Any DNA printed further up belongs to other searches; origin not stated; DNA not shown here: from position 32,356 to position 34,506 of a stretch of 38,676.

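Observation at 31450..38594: Compact Epd/Tad-like type IV filament locus: anchor protein, ATPase, two half-platform proteins and eight mini-pilins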

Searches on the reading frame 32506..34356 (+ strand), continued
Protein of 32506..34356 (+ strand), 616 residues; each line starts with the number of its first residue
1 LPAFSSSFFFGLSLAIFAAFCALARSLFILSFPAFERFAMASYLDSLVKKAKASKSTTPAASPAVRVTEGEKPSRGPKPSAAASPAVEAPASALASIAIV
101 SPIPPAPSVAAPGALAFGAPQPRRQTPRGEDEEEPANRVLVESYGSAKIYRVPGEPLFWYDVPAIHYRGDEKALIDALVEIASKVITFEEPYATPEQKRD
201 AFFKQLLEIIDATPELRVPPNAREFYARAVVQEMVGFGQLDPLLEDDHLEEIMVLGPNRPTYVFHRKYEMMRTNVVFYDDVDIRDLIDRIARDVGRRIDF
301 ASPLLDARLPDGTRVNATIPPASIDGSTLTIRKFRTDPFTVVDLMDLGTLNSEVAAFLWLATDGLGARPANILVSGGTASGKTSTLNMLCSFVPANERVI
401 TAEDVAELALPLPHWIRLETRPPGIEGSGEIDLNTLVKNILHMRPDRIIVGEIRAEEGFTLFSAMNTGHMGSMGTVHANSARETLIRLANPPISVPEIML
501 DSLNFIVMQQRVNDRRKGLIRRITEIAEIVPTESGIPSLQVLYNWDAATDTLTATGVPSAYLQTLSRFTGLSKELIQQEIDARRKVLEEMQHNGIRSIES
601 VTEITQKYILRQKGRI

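Call 15: find_encoding_contigs(protein=P0010, flank=10000, max_places=2)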
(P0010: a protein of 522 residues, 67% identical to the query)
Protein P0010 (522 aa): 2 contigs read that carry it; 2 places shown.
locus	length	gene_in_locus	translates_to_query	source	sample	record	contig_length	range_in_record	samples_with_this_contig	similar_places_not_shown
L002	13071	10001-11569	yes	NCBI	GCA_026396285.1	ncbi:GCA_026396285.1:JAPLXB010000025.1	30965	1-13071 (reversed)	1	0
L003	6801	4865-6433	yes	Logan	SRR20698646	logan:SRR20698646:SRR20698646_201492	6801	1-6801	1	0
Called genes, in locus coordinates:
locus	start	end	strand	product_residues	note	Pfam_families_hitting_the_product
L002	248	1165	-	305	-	PF08068:DKCLD, PF01509:TruB_N, PF16198:TruB_C_2, PF01472:PUA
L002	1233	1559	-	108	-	PF25212:HVO_A0114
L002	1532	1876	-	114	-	PF24839:DUF7718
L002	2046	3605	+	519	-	PF04055:Radical_SAM, PF16199:Radical_SAM_C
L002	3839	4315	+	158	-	PF13404:HTH_AsnC-type, PF13412:HTH_24, PF01037:AsnC_trans_reg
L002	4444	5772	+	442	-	PF18195:GatD_N, PF00710:Asparaginase, PF17763:Asparaginase_C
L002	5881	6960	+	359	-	-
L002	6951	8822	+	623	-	PF02934:GatB_N, PF02938:GAD, PF02637:GatB_Yqey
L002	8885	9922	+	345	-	-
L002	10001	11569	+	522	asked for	PF00437:T2SSE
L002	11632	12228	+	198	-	-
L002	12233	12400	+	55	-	PF26477:DUF8150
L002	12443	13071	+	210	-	?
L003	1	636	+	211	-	?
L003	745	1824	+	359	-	-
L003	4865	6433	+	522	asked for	PF00437:T2SSE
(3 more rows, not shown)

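Call 16: find_related_loci(query=window:32623-34356:+, collection=genome_contigs, flank=10000)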
Query window:32623-34356:+ (577 aa) in genome_contigs; peptide patterns used: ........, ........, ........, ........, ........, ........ (x = any residue, [..] = any of these).
251 stretches matched a pattern; 57 encode a relative of the query (tblastn E <= 1e-3); 57 distinct loci.
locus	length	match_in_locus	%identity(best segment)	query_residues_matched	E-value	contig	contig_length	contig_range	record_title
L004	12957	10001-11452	67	95-577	0e+0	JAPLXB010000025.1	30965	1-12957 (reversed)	MAG: Candidatus Micrarchaeota archaeon isolate LacPavin_0920_SED4_MAG_58_19 LacPavin_0920_SED4_scaffold_970091, whole ge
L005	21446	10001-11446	61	95-577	0e+0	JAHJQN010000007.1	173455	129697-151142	MAG: Candidatus Micrarchaeota archaeon isolate OS_PC_MetaG.mb.109 OS_PC_MetaG.mb.109_k141_713632, whole genome shotgun s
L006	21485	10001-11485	60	79-574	0e+0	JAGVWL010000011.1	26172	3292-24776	Candidatus Micrarchaeota archaeon isolate RIFCSPHIGHO2_12_FULL_52_14 rifcsphigho2_12_scaffold_4081, whole genome shotgun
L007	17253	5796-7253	61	89-574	0e+0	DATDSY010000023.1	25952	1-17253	MAG TPA_asm: Candidatus Norongarragalinales archaeon isolate SMAG_U8015 k141_1192978, whole genome shotgun sequence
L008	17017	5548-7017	58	81-574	0e+0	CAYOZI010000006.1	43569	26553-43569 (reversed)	MAG TPA_asm: Candidatus Micrarchaeota archaeon isolate SRP050083_co2_24 genome assembly, contig: NODE_463_length_43569_c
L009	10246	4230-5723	60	82-574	0e+0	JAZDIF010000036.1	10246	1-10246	MAG: Candidatus Micrarchaeota archaeon isolate MEGAHIT-group-0.386 k141_1425900, whole genome shotgun sequence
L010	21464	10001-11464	59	93-577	0e+0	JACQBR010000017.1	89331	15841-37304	MAG: Candidatus Micrarchaeota archaeon isolate NC_groundwater_947_Pr1_S-0.2um_57_30 Montesol18-Sp2_coassembly_scaffold_5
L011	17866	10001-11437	62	100-577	0e+0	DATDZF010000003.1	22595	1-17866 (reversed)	MAG TPA_asm: Candidatus Norongarragalinales archaeon isolate SMAG_U8185 k141_1605384, whole genome shotgun sequence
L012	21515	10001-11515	57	67-573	0e+0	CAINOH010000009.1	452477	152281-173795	uncultured Candidatus Micrarchaeota archaeon isolate AlinenSediments_bin-2061 genome assembly, contig: bin-2061:09/25, w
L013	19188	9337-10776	54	94-572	0e+0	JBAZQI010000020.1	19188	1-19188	MAG: archaeon isolate SO_2017_SWC_5 scaffold_2416_c1_LP-4_2017, whole genome shotgun sequence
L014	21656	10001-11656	48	1-575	0e+0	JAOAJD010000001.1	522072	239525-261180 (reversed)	MAG: Candidatus Iainarchaeum archaeon isolate SKW153 NODE_1_length_522072_cov_13.571285, whole genome shotgun sequence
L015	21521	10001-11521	52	71-575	0e+0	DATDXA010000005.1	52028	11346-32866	MAG TPA_asm: archaeon isolate SMAG_U8126 k141_1580910, whole genome shotgun sequence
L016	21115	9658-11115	55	91-575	0e+0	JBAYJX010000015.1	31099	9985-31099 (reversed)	MAG: archaeon isolate SO_2016_GW1_66 scaffold02634_OW334_2016, whole genome shotgun sequence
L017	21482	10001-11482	52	81-573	6e-178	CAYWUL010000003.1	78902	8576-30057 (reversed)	MAG TPA_asm: uncultured archaeon isolate SRP178699_co2_500 genome assembly, contig: NODE_64_length_78902_cov_9.697198, w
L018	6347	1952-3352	54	105-570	8e-179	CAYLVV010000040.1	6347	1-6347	MAG TPA_asm: uncultured archaeon isolate binchicken_co6_177 genome assembly, contig: NODE_16181_length_6347_cov_4.900826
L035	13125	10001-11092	59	67-434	3e-140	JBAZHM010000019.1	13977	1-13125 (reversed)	MAG: Candidatus Micrarchaeia archaeon isolate SO_2017_LW3_70 NODE_12595_length_13977_cov_1.171191_LW162_2017, whole geno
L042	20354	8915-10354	60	99-576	0e+0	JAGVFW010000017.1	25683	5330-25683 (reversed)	MAG: archaeon isolate DeMMO2_14 c_000000004413, whole genome shotgun sequence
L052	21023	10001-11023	63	92-434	2e-140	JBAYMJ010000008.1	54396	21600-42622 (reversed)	MAG: Candidatus Micrarchaeia archaeon isolate SO_2016_LW1_37 scaffold00372_LW64-88_2016, whole genome shotgun sequence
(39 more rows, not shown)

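Call 60: search_protein_families(library=pfam, proteins=[L001:16077-16643:+, L006:14484-14975:+, L010:14427-15443:+, L042:12891-13802:+, L013:13648-14784:+, L016:14265-15377:+, L001:16652-17221:+, L001:17281-17778:+, L001:20185-20691:+, L006:13922-14275:+], max_evalue=0.01)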
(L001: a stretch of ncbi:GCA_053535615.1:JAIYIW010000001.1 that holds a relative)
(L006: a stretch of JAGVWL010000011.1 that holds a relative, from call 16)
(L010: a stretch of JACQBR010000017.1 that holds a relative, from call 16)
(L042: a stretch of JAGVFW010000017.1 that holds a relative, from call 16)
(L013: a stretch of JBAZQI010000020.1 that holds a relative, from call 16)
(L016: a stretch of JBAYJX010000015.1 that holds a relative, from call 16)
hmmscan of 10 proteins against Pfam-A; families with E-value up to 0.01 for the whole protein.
L001:16077-16643:+ (188 aa): 1 family
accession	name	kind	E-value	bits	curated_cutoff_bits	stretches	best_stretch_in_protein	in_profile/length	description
PF01478.23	Peptidase_A24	-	5.9e-09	36.8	26.5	1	17-124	2-99/104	Type IV leader peptidase family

L006:14484-14975:+ (163 aa): 1 family
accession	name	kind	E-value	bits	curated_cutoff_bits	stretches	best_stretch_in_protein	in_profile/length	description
PF01478.23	Peptidase_A24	-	2.4e-12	47.7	26.5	1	11-114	4-103/104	Type IV leader peptidase family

L010:14427-15443:+ (338 aa): 2 families
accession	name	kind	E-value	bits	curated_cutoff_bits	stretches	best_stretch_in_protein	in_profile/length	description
PF01478.23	Peptidase_A24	-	3.2e-10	40.8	26.5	1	12-116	2-98/104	Type IV leader peptidase family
PF06819.16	Arc_PepC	-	1.8e-06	28.5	23.4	1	212-311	8-99/110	Archaeal Peptidase A24 C-terminal Domain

L042:12891-13802:+ (303 aa): 2 families
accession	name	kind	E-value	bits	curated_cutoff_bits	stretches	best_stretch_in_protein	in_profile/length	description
PF01478.23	Peptidase_A24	-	4.4e-11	43.6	26.5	1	17-120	2-101/104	Type IV leader peptidase family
PF06819.16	Arc_PepC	-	2.2e-08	34.7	23.4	1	179-273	7-98/110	Archaeal Peptidase A24 C-terminal Domain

L013:13648-14784:+ (378 aa): 3 families
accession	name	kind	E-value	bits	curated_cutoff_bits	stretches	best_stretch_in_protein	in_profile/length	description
PF06819.16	Arc_PepC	-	2.6e-17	63.4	23.4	1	246-350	12-110/110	Archaeal Peptidase A24 C-terminal Domain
PF01478.23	Peptidase_A24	-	2.9e-13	50.6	26.5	1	16-129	2-90/104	Type IV leader peptidase family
PF06847.16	Arc_PepC_II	-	0.00021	22.3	29.9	1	299-373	17-93/93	Archaeal Peptidase A24 C-terminus Type II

L016:14265-15377:+ (370 aa): 3 families
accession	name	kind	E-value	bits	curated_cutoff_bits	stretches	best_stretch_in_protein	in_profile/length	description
PF01478.23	Peptidase_A24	-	1.7e-16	61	26.5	1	12-125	2-96/104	Type IV leader peptidase family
PF06819.16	Arc_PepC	-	9e-08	32.7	23.4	1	239-337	17-109/110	Archaeal Peptidase A24 C-terminal Domain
PF06847.16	Arc_PepC_II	-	2.4e-06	28.5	29.9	1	315-361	47-93/93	Archaeal Peptidase A24 C-terminus Type II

L001:16652-17221:+ (189 aa): 0 families

L001:17281-17778:+ (165 aa): 0 families

L001:20185-20691:+ (168 aa): 0 families

L006:13922-14275:+ (117 aa): 1 family
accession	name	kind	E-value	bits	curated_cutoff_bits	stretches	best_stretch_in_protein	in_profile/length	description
PF04021.17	Class_IIIsignal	-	7.1e-06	26.2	23.7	1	16-41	1-26/27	Class III signal peptide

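Call 78: find_encoding_contigs(protein=P0042, flank=10000, max_places=1)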
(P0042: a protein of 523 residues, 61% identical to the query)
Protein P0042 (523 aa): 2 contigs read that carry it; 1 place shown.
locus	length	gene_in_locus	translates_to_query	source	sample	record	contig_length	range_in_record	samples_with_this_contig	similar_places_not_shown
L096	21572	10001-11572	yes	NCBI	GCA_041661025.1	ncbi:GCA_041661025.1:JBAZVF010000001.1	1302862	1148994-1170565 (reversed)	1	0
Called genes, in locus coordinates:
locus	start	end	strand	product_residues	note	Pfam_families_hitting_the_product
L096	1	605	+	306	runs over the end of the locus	-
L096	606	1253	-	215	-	PF00300:His_Phos_1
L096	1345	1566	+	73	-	-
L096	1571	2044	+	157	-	PF00383:dCMP_cyt_deam_1, PF14437:MafB19-deam, PF14439:Bd3614-deam (weak)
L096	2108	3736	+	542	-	PF04055:Radical_SAM, PF16199:Radical_SAM_C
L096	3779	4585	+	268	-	PF00795:CN_hydrolase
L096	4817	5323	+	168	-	PF13404:HTH_AsnC-type, PF13412:HTH_24, PF01037:AsnC_trans_reg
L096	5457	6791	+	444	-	PF18195:GatD_N, PF00710:Asparaginase, PF17763:Asparaginase_C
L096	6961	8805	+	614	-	PF02934:GatB_N, PF02938:GAD, PF02637:GatB_Yqey (weak)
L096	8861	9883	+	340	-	-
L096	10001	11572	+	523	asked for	PF00437:T2SSE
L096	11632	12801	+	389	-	PF00482:T2SSF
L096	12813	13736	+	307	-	PF00482:T2SSF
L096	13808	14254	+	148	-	-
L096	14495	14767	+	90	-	-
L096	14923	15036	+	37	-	PF04021:Class_IIIsignal (weak)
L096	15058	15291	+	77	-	-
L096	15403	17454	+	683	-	PF01663:Phosphodiest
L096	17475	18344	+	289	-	PF01040:UbiA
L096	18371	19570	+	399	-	PF04055:Radical_SAM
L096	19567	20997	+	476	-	PF00884:Sulfatase, PF01663:Phosphodiest, PF16347:SGSH_C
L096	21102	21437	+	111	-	-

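Call 79: find_encoding_contigs(protein=P0118, flank=10000, max_places=1)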
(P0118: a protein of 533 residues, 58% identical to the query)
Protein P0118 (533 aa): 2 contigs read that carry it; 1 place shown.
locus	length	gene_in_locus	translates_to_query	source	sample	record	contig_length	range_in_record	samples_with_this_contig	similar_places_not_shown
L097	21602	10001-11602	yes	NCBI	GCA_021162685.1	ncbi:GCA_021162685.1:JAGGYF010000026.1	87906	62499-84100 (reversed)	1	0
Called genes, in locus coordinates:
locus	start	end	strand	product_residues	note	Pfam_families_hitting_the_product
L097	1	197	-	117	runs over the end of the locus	PF01877:RNA_binding (faint)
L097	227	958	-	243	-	PF17284:Spermine_synt_N, PF01564:Spermine_synth, PF13847:Methyltransf_31, PF08242:Methyltransf_12 (weak), PF13649:Methyltransf_25 (weak)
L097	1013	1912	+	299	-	PF02445:NadA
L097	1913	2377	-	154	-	PF13404:HTH_AsnC-type, PF13412:HTH_24, PF01037:AsnC_trans_reg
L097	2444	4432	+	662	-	PF03477:ATP-cone, PF13597:NRDD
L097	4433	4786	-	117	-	PF02311:AraC_binding (weak), PF05899:Cupin_3 (weak), PF07883:Cupin_2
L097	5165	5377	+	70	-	-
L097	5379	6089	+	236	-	PF13353:Fer4_12 (weak), PF04055:Radical_SAM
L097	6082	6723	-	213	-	PF00730:HhH-GPD, PF00633:HHH (weak)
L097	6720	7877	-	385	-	PF07690:MFS_1, PF05977:MFS_3 (faint)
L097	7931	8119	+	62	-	-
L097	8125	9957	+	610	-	PF08915:tRNA-Thr_ED, PF00587:tRNA-synt_2b, PF03129:HGTP_anticodon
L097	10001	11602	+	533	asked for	PF00437:T2SSE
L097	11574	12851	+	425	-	PF00482:T2SSF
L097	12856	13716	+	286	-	PF00482:T2SSF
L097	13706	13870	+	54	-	-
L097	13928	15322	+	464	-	-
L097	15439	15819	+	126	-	PF04021:Class_IIIsignal (weak)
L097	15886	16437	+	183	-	PF04021:Class_IIIsignal (weak)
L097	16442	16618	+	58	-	-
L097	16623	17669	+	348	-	PF01478:Peptidase_A24, PF06819:Arc_PepC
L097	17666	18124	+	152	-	-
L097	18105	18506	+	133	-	-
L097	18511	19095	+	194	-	PF09874:DUF2101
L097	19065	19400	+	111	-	PF01336:tRNA_anti-codon (faint)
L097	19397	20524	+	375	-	PF01970:TctA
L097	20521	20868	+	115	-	PF14464:Prok-JAB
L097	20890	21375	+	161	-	-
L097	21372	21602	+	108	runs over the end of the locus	-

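Call 81: predict_structure(alignment_id=A3)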
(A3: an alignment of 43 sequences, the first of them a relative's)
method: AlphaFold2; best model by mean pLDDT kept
length: 577 residues; sequences in the alignment: 43
mean_pLDDT: 81.9   pTM: 0.69
mean pLDDT of the five models: 81.9, 79.7, 78.4, 77.8, 71.8
residues with pLDDT >= 90: 322; 70-90: 138; 50-70: 37; < 50: 80
segments of 3 or more residues with pLDDT < 50: 16-93
pLDDT, mean of each block of 10 residues (from residue 1): 61 52 36 37 38 36 41 36 40 63 91 94 88 93 88 82 95 95 95 90 89 94 91 94 93 85 84 85 93 75 90 97 96 94 91 93 76 78 56 78 89 89 91 95 96 94 97 83 95 93 95 95 96 97 98 91 94 84
secondary structure, 60 per line:
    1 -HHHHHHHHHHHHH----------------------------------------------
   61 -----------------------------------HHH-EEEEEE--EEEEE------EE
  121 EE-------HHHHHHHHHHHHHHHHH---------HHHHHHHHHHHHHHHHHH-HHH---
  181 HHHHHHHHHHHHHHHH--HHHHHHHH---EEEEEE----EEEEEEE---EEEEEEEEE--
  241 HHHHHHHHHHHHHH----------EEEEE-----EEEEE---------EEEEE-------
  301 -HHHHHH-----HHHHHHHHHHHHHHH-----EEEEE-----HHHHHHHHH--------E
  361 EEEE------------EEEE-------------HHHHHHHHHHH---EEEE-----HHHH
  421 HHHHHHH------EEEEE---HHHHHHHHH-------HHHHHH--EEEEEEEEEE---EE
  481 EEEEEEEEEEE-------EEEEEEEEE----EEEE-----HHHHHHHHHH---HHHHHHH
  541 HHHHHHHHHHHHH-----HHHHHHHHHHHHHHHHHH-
elements in order: H2-14 E100-105 E108-112 E119-122 H130-146 H156-173 H181-196 H199-206 E210-215 E220-226 E230-238 H241-254 E265-269 E275-279 E289-293 H302-307 H313-327 E333-337 H343-351 E360-364 E377-380 H394-404 E408-411 H417-427 E434-438 H442-450 H458-463 E466-475 E479-491 E499-507 E512-515 H521-530 H534-553 H559-576

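Call 83: fold_search(model_id=the predicted structure, library=pdb)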
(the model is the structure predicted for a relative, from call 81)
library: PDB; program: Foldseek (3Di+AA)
matches with E <= 10: 1504; with E <= 0.001: 144
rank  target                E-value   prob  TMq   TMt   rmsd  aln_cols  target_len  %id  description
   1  2oap_1                1.8e-42  1.00  0.67  0.76   4.2       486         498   32  Crystal structure of the archaeal secretion ATPase GspE in complex with AMP-PNP (released 2007-02-13)
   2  2oap_2                7.1e-41  1.00  0.71  0.80   4.7       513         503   31  Crystal structure of the archaeal secretion ATPase GspE in complex with AMP-PNP (released 2007-02-13)
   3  4ii7_C                2.0e-39  1.00  0.68  0.76   4.7       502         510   28  Archaellum Assembly ATPase FlaI (released 2013-03-06)
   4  4ii7_D                3.3e-39  1.00  0.62  0.70   5.9       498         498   28  Archaellum Assembly ATPase FlaI (released 2013-03-06)
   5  4ihq_A                4.4e-39  1.00  0.64  0.71   5.0       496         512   30  Archaellum Assembly ATPase FlaI bound to ADP (released 2013-03-06)
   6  4ihq_C                8.1e-39  1.00  0.69  0.77   4.1       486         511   29  Archaellum Assembly ATPase FlaI bound to ADP (released 2013-03-06)
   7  4ii7_A                3.8e-38  1.00  0.67  0.76   4.3       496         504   29  Archaellum Assembly ATPase FlaI (released 2013-03-06)
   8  4ii7_B                1.3e-37  1.00  0.62  0.71   5.3       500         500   28  Archaellum Assembly ATPase FlaI (released 2013-03-06)
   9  8rjf_A                4.8e-36  1.00  0.55  0.72   5.8       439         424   34  TadA/CpaF with ADP (released 2024-08-14)
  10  8rkd_A                1.2e-35  1.00  0.55  0.72   6.2       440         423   34  TadA/CpaF with AMPPNP (released 2024-08-14)
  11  9e24_A                3.7e-35  1.00  0.50  0.65   6.4       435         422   35  Closed structure of CpaF without nucleotides (Apo dataset) (released 2025-04-23)
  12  8rkd_B                1.4e-32  1.00  0.54  0.74   5.8       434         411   34  TadA/CpaF with AMPPNP (released 2024-08-14)
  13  3jc8_Ba               4.4e-22  1.00  0.48  0.60  13.3       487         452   19  Architectural model of the type IVa pilus machine in a piliated state (released 2016-03-16)
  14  2pt7_B                7.2e-21  1.00  0.40  0.69   4.7       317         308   24  Crystal structure of Cag VirB11 (HP0525) and an inhibitory protein (HP1451) (released 2007-11-13)
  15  1g6o_A                1.3e-19  1.00  0.40  0.67   7.8       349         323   24  CRYSTAL STRUCTURE OF THE HELICOBACTER PYLORI ATPASE, HP0525, IN COMPLEX WITH ADP (released 2001-01-24)
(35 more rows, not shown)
